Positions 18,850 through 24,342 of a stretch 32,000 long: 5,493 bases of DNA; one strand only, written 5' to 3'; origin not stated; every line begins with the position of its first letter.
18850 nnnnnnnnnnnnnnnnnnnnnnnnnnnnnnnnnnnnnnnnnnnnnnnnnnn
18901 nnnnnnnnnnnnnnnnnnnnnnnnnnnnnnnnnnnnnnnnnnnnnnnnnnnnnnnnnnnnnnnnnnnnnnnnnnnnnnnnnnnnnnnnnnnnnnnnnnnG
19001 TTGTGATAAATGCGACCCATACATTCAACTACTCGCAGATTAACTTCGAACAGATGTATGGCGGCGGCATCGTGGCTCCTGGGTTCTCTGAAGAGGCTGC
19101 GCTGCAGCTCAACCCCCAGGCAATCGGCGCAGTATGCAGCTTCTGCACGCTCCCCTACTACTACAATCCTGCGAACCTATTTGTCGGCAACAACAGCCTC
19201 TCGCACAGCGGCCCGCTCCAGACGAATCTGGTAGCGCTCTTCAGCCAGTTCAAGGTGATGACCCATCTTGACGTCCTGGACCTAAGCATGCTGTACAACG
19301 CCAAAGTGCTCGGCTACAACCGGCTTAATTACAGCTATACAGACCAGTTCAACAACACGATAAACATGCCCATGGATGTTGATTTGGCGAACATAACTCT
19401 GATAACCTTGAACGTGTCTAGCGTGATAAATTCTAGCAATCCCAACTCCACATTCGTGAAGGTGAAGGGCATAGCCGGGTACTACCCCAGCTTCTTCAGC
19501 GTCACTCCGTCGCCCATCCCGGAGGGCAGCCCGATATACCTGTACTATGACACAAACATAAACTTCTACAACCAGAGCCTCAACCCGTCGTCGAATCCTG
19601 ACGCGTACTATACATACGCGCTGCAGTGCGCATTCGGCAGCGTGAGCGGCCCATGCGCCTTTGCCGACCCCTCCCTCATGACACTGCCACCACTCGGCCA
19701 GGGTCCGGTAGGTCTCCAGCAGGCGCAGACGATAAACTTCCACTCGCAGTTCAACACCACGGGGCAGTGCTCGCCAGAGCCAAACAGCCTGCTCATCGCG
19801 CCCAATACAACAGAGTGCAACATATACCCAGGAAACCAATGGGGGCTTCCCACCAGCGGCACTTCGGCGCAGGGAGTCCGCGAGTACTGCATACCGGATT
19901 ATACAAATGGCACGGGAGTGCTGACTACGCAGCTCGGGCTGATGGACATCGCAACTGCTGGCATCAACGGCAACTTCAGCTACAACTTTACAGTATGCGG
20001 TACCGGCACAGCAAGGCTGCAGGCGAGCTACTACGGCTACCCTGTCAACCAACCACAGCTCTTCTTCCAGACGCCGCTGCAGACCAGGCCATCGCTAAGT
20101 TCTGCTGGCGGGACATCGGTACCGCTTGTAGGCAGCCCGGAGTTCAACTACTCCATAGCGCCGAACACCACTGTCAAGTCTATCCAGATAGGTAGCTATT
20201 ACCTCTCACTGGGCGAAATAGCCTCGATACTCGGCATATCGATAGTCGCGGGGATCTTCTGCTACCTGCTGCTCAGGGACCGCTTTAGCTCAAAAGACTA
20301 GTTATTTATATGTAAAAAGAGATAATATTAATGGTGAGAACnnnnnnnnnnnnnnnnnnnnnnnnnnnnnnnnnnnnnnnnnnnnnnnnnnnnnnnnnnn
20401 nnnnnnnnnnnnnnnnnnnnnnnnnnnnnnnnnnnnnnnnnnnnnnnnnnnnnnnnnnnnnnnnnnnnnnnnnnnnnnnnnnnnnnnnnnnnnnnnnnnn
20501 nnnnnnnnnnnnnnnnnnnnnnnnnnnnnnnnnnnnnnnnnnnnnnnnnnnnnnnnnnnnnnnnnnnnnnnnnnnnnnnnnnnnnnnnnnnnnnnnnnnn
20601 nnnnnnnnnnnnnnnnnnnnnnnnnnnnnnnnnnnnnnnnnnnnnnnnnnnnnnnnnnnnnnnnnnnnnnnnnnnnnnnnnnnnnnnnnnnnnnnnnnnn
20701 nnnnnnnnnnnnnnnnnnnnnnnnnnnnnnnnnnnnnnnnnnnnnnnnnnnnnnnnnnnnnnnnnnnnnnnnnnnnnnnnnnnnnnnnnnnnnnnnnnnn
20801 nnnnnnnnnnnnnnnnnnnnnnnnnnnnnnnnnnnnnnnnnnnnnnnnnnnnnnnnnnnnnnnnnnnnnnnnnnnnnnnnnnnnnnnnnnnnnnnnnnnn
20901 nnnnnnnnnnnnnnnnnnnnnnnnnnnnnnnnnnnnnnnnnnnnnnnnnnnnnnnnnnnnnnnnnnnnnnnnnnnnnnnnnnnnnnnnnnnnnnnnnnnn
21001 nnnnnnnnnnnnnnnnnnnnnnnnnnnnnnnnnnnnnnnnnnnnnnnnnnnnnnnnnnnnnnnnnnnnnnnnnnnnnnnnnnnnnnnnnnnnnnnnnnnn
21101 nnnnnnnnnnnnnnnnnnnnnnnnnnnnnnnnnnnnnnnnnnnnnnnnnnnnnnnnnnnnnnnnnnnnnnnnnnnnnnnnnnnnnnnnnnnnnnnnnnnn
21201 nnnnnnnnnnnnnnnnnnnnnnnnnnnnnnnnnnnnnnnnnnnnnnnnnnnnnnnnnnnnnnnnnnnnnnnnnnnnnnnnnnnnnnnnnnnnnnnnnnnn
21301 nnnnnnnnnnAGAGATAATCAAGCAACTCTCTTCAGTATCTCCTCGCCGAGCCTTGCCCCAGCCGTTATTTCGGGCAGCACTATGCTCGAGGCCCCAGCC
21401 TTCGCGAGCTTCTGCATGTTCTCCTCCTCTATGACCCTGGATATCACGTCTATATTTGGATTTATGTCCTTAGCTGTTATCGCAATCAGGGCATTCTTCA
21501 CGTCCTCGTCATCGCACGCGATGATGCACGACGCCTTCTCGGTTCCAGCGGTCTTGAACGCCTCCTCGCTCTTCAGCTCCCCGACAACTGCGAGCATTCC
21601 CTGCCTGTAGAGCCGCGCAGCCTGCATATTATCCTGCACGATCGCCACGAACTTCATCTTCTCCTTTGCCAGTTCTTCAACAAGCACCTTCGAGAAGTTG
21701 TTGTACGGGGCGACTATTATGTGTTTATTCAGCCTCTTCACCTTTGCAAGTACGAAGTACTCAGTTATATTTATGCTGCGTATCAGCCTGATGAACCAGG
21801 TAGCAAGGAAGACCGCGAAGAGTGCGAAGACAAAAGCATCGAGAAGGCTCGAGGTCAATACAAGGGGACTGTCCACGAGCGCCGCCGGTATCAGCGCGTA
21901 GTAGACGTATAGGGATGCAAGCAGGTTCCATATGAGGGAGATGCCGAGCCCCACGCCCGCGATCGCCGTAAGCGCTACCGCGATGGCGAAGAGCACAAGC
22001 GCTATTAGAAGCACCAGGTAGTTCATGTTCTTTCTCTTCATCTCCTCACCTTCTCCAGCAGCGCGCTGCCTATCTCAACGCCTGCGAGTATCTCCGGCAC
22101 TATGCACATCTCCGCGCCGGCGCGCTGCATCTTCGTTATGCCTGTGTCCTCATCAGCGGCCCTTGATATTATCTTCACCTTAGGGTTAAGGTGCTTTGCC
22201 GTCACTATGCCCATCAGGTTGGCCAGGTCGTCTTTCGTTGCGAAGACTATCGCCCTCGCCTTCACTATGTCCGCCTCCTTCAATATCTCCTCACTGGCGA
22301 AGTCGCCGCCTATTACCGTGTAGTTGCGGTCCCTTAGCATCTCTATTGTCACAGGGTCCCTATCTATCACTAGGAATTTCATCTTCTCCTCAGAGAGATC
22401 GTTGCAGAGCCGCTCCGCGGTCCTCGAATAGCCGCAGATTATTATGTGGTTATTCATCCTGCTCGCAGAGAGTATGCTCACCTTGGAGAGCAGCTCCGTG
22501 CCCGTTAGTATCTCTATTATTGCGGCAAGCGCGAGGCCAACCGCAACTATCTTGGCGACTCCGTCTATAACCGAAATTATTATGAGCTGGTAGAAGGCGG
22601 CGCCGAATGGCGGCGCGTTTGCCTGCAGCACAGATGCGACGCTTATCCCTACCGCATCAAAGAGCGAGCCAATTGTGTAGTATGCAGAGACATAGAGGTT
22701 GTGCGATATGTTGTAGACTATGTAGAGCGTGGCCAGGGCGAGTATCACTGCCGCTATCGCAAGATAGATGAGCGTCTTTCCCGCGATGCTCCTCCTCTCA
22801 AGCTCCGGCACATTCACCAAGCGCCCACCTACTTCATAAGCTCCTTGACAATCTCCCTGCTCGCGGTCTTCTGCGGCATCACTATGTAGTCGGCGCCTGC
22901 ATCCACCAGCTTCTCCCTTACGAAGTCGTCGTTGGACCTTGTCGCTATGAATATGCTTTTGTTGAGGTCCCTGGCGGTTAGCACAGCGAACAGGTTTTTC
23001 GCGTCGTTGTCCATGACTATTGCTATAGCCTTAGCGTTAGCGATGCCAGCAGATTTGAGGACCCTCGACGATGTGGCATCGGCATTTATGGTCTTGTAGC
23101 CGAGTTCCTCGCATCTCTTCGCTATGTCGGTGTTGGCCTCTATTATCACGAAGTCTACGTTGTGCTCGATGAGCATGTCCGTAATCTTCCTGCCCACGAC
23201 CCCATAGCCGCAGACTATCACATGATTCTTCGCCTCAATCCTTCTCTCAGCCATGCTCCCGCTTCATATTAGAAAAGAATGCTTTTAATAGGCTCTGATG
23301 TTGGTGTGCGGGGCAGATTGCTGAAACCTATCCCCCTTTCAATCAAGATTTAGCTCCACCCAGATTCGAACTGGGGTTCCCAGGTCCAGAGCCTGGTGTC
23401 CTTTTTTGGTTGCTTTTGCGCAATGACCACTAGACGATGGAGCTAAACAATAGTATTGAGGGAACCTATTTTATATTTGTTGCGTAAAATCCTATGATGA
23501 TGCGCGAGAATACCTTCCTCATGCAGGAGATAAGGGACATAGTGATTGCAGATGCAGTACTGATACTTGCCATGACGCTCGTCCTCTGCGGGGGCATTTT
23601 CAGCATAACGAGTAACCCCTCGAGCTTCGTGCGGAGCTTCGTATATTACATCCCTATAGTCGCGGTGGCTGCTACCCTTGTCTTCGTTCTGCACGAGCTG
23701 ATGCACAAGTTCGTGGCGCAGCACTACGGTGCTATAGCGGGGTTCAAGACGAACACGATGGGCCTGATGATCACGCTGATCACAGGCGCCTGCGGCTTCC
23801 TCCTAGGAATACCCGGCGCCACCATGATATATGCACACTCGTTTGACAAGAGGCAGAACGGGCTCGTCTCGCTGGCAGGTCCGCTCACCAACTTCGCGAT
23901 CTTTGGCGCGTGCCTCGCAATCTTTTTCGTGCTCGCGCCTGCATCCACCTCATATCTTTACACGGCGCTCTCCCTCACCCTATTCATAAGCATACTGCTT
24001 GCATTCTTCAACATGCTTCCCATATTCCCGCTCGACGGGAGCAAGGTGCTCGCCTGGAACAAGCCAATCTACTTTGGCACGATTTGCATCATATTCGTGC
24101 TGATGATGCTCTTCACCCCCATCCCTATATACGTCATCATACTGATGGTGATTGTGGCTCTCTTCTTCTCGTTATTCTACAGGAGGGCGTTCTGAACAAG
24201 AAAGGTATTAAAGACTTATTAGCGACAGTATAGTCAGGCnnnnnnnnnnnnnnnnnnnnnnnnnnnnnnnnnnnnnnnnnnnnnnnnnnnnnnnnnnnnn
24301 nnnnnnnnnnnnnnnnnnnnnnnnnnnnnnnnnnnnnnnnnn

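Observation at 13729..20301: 2190-aa surface giant: mucin-like Ser/Thr stalks, knotted 8-Cys modules, about fifty N-glycosylation sequons and a C-terminal anchor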

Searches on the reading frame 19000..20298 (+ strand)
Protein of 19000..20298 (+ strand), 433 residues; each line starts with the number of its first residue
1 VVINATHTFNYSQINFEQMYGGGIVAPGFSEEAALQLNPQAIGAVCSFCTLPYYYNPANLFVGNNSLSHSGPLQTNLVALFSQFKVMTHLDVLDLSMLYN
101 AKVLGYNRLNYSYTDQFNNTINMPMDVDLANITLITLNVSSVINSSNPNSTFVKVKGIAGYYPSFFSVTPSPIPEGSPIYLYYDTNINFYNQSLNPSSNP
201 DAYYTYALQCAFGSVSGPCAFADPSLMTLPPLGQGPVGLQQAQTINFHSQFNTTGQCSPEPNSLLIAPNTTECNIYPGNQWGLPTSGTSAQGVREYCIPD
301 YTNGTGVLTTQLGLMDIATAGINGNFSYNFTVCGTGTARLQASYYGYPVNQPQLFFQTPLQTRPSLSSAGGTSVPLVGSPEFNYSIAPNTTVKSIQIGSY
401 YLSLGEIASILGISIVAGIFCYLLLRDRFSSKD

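Call 16: find_homologous_proteins(query=A1, max_evalue=0.001)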
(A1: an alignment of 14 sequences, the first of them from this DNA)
Query A1 (14 sequences) (433 aa, profile of the alignment): 3 proteins with E <= 0.001 among 8000 candidates.
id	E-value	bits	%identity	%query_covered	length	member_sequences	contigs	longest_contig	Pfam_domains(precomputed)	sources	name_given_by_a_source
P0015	1.6e-119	418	43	82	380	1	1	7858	-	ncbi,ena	-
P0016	5.2e-106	373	45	52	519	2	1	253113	-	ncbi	-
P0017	6.4e-70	254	42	65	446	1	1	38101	-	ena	-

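Call 23: find_related_loci(query=A1, collection=genome_contigs, flank=10000)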
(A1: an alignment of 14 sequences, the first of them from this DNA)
Query A1 (433 aa) in genome_contigs; peptide patterns used: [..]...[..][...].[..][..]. (x = any residue, [..] = any of these).
102 stretches matched a pattern; 72 encode a relative of the query (tblastn E <= 1e-3); 72 distinct loci.
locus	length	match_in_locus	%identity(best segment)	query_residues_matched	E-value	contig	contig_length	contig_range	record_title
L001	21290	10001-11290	54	1-432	8e-142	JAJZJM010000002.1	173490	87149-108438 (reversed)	MAG: Candidatus Micrarchaeota archaeon isolate LSA5.bin40 NODE_36_length_173490_cov_14.591568, whole genome shotgun sequ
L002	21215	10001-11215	50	1-406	1e-115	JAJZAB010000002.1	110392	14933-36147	MAG: Candidatus Micrarchaeota archaeon isolate FK5.bin71 NODE_144_length_110392_cov_24.830155, whole genome shotgun sequ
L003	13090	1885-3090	49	58-426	3e-111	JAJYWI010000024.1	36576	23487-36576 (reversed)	MAG: Candidatus Micrarchaeota archaeon isolate FK3.bin110 NODE_2148_length_36576_cov_1.601169, whole genome shotgun sequ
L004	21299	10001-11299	47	42-426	6e-109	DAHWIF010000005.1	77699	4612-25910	MAG TPA_asm: Candidatus Micrarchaeota archaeon isolate clean1292 k141_20455, whole genome shotgun sequence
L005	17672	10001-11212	45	58-408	6e-98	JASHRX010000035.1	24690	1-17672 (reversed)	MAG: Candidatus Micrarchaeota archaeon isolate JOPF112 JOPF_NEAR_contig_707935, whole genome shotgun sequence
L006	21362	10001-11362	41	1-432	9e-89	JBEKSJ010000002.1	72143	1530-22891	MAG: Candidatus Micrarchaeaceae archaeon isolate SPRUCE 531 SPRUCE_531_2, whole genome shotgun sequence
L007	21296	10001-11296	42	1-428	5e-86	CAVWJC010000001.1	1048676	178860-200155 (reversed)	MAG: uncultured Candidatus Micrarchaeota archaeon isolate MFD05512.bin.2.41 genome assembly, contig: contig_10084, whole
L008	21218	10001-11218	40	1-408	5e-84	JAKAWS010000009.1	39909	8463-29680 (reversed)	MAG: Candidatus Micrarchaeota archaeon isolate YP4.bin78 NODE_1363_length_39909_cov_3.335277, whole genome shotgun seque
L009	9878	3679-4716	45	53-409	4e-82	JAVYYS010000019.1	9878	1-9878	MAG: Candidatus Micrarchaeaceae archaeon isolate DRTY-3_201901_bins_25 DRTY-3_201901_bins_25_scaffold_19, whole genome s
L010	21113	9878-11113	37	1-405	3e-73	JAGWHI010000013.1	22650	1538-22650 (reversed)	MAG: Candidatus Micrarchaeota archaeon isolate REEA75 REEA75-150_3526, whole genome shotgun sequence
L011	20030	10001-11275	36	2-432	7e-71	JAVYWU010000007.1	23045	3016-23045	MAG: Candidatus Micrarchaeaceae archaeon isolate DRTY-3_201705_bins_10 DRTY-3_201705_bins_10_scaffold_7, whole genome sh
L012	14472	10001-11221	39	14-416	7e-71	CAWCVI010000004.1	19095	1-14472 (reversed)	MAG: uncultured Candidatus Micrarchaeota archaeon isolate MFD01689.bin.1.3 genome assembly, contig: contig_49221, whole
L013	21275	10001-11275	37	1-426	7e-68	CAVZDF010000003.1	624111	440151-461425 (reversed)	MAG: uncultured Candidatus Micrarchaeota archaeon isolate MFD09222.bin.1.113 genome assembly, contig: contig_51085, whol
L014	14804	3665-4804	40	29-417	6e-68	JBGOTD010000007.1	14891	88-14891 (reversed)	MAG: Candidatus Micrarchaeaceae archaeon isolate OBJ_0618_7090110_170 k141_3319938_length_14891_cov_9.0000, whole genome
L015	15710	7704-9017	38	1-432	6e-75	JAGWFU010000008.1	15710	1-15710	MAG: Candidatus Micrarchaeota archaeon isolate REEA17 REEA17-150_4717, whole genome shotgun sequence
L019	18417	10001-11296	37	1-433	9e-71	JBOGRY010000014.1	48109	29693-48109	MAG: Candidatus Micrarchaeaceae archaeon isolate TC-S_metabat2.bin.50 k127_1500635, whole genome shotgun sequence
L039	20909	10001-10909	37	103-417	1e-47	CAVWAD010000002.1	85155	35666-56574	MAG: uncultured archaeon isolate MFD03726.bin.2.73 genome assembly, contig: contig_30161, whole genome shotgun sequence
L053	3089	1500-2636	32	2-408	6e-44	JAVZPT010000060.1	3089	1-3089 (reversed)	MAG: Candidatus Micrarchaeaceae archaeon isolate DRTY-7_201709_bins_14 DRTY-7_201709_bins_14_scaffold_60, whole genome s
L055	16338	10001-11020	36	94-432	1e-43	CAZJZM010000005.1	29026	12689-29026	MAG TPA_asm: Candidatus Micrarchaeota archaeon isolate binchicken_co3_333 genome assembly, contig: NODE_4927_length_2902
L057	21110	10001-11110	33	58-432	2e-42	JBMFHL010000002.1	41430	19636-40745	MAG: Candidatus Micrarchaeia archaeon isolate KM4311-23 NODE_2_length_41430_cov_3.972312, whole genome shotgun sequence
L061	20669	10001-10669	44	67-286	2e-37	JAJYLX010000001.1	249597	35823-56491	MAG: Candidatus Micrarchaeota archaeon isolate DBS2-1.bin97 NODE_48_length_249597_cov_2.459711, whole genome shotgun seq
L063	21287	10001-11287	37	2-407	1e-66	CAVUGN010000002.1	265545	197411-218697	MAG: uncultured Candidatus Micrarchaeota archaeon isolate MFD02138.bin.1.89 genome assembly, contig: contig_12537, whole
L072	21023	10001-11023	34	94-433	2e-41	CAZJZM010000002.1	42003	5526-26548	MAG TPA_asm: Candidatus Micrarchaeota archaeon isolate binchicken_co3_333 genome assembly, contig: NODE_2678_length_4200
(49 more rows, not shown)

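Call 47: search_solved_structures(query=A5, max_evalue=10, show_alignments=2)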
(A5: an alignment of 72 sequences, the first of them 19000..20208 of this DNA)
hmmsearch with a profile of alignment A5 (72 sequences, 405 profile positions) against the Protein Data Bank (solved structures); distinct sequences matched with E-value up to 10: 0.

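Call 49: search_protein_families(library=pfam, alignment_id=A5, max_evalue=0.1)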
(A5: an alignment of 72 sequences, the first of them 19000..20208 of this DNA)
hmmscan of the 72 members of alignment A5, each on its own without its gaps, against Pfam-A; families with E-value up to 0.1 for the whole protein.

A. member 1, window:19000-20208:+ (403 aa): 0 families

B. families by the number of members that match (of 72 scanned): 10 families
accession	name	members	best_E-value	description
PF16640.11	Big_3_5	7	0.00079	Bacterial Ig-like domain (group 3)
PF13715.12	CarbopepD_reg_2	2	0.031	CarboxypepD_reg-like domain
PF21691.2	LDL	1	0.0045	Alpha-galactosyl binding lectin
PF13869.12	NUDIX_2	1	0.018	Nucleotide hydrolase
PF19459.4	DUF5996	1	0.026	Family of unknown function (DUF5996)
PF12913.13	SH3_6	1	0.029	SH3 domain (SH3b1 type)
PF00465.25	Fe-ADH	1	0.038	Iron-containing alcohol dehydrogenase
PF10654.15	DUF2481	1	0.05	Protein of unknown function (DUF2481)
PF00775.27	Dioxygenase_C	1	0.088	Dioxygenase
PF13620.12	CarboxypepD_reg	1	0.093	Carboxypeptidase regulatory-like domain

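Call 50: search_protein_representatives(alignment_id=A1)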
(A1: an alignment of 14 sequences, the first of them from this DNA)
Query: 14 sequences, 431 profile positions. Proteins with E-value up to 0.001 (for the whole library): 207; up to 1e-10: 199; up to 1e-30: 192. The best 150 are listed.
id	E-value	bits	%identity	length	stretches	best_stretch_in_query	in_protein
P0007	3.8e-157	540.1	-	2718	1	1-424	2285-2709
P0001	8.1e-154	529.1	-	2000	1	1-430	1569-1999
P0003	1.8e-144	498.3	-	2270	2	35-428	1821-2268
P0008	2.1e-144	498.1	-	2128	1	1-426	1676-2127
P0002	5.0e-142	490.3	-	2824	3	20-430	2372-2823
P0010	8.8e-138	476.3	-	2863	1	1-430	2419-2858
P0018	1.2e-137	475.8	-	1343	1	1-430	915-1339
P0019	3.2e-137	474.4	-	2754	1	1-428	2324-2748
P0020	1.1e-136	472.7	-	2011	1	1-429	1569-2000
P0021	1.5e-136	472.2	-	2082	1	1-430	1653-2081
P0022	1.4e-135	469.1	-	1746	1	2-429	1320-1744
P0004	8.7e-134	463.1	-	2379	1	37-430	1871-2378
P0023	2.9e-133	461.4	-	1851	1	1-424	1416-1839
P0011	5.0e-133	460.6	-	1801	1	2-430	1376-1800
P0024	1.1e-132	459.5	-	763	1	1-428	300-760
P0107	1.6e-96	340.4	-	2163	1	2-428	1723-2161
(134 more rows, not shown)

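Call 55: find_homologous_proteins(query=A5, max_evalue=1e-10)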
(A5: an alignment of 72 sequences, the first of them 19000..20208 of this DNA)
Query A5 (72 sequences) (403 aa, profile of the alignment): 3 proteins with E <= 1e-10 among 8000 candidates.
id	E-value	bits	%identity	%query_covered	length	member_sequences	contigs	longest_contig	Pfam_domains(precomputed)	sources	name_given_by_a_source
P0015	3.2e-117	410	45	80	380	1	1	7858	-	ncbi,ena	-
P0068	4.0e-102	361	38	89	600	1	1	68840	-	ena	-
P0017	1.3e-77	280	42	70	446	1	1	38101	-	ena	-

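Call 65: search_protein_families(library=pfam, proteins=[L005:1214-3547:+, L006:2912-5407:+, L019:3932-6457:+, L013:3152-5695:+, L039:2561-4966:+, L055:3260-5980:+, L072:3857-5587:+, L057:4715-6304:+, L063:4199-5485:+, L061:11-3340:+], max_evalue=0.001)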
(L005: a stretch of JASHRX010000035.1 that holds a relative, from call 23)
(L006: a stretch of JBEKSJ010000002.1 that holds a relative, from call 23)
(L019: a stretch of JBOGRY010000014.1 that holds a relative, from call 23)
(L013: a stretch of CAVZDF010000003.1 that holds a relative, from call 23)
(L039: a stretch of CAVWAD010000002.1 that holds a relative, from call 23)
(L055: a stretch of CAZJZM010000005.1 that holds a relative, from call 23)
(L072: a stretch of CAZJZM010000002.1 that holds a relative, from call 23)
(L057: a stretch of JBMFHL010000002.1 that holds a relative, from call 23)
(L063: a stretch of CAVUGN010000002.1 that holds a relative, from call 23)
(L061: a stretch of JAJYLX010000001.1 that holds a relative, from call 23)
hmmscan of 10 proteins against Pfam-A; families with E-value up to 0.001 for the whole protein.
L005:1214-3547:+ (778 aa): 0 families

L006:2912-5407:+ (832 aa): 1 family
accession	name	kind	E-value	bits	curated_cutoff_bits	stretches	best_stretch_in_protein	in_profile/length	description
PF17830.6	STI1-HOP_DP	-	7e-08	32.7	29.1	0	730-745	9-24/55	STI1/HOP, DP domain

L019:3932-6457:+ (842 aa): 1 family
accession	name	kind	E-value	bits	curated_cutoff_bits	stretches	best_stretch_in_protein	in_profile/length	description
PF17830.6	STI1-HOP_DP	-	1e-09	38.6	29.1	0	753-773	8-28/55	STI1/HOP, DP domain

L013:3152-5695:+ (848 aa): 2 families
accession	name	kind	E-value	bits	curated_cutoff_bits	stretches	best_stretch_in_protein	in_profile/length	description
PF17830.6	STI1-HOP_DP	-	3.3e-14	52.9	29.1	0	716-753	7-48/55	STI1/HOP, DP domain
PF23195.1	UBQLN1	-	1.1e-11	44.7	27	0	724-767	3-48/70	Ubiquilin-1-like domain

L039:2561-4966:+ (802 aa): 0 families

L055:3260-5980:+ (907 aa): 0 families

L072:3857-5587:+ (577 aa): 0 families

L057:4715-6304:+ (530 aa): 0 families

L063:4199-5485:+ (429 aa): 1 family
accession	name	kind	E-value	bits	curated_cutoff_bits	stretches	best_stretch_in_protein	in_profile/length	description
PF12138.14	Spherulin4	-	2.6e-36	125.8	30.2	1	31-250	2-238/239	Spherulation-specific family 4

L061:11-3340:+ (1110 aa): 0 families

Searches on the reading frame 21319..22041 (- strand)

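Call 6: search_protein_families(library=pfam, proteins=[window:21319-22041:-], max_evalue=0.001)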
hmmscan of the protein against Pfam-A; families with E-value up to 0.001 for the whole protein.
window:21319-22041:- (240 aa): 1 family
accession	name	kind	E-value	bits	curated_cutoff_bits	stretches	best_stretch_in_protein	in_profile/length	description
PF02254.24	TrkA_N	-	2.9e-21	76.4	23.8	1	108-223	1-116/116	TrkA-N domain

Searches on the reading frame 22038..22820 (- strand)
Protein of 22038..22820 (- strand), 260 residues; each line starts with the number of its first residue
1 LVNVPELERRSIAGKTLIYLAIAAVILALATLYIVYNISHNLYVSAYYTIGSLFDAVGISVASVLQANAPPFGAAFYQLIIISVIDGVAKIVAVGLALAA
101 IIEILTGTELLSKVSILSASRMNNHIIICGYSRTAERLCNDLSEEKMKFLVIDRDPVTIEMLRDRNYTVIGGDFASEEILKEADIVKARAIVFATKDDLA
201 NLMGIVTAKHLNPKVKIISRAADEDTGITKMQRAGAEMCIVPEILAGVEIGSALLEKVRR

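Call 6: search_protein_families(library=pfam, proteins=[window:22038-22820:-], max_evalue=0.001)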
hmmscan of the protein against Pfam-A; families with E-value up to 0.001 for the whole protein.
window:22038-22820:- (260 aa): 1 family
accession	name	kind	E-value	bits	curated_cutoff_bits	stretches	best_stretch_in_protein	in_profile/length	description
PF02254.24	TrkA_N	-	4.1e-29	101.7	23.8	1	126-242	1-116/116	TrkA-N domain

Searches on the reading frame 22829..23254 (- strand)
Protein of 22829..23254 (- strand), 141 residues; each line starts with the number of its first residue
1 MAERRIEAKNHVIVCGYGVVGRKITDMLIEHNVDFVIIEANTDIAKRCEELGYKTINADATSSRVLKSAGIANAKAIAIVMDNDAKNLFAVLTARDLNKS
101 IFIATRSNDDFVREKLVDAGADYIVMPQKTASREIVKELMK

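Call 6: search_protein_families(library=pfam, proteins=[window:22829-23254:-], max_evalue=0.001)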
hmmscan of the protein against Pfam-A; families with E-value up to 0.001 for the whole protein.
window:22829-23254:- (141 aa): 1 family
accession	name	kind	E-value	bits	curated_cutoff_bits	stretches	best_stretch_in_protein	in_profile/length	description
PF02254.24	TrkA_N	-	2.3e-29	102.5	23.8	1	12-127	1-116/116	TrkA-N domain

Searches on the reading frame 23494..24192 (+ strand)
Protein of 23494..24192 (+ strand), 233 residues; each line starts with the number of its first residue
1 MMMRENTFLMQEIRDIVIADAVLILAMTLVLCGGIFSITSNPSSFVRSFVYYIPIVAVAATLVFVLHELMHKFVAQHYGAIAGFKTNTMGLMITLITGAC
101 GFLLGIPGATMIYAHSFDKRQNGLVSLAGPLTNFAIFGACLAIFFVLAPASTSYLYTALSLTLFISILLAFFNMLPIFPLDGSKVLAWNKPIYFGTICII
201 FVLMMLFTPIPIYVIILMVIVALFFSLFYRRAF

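Call 7: search_protein_families(library=pfam, proteins=[window:23494-24192:+], max_evalue=0.001)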
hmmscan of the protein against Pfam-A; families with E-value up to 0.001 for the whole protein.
window:23494-24192:+ (233 aa): 1 family
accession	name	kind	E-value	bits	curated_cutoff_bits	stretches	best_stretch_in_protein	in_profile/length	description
PF02163.28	Peptidase_M50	-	4.1e-09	36.5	27.2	1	155-186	159-190/221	Peptidase family M50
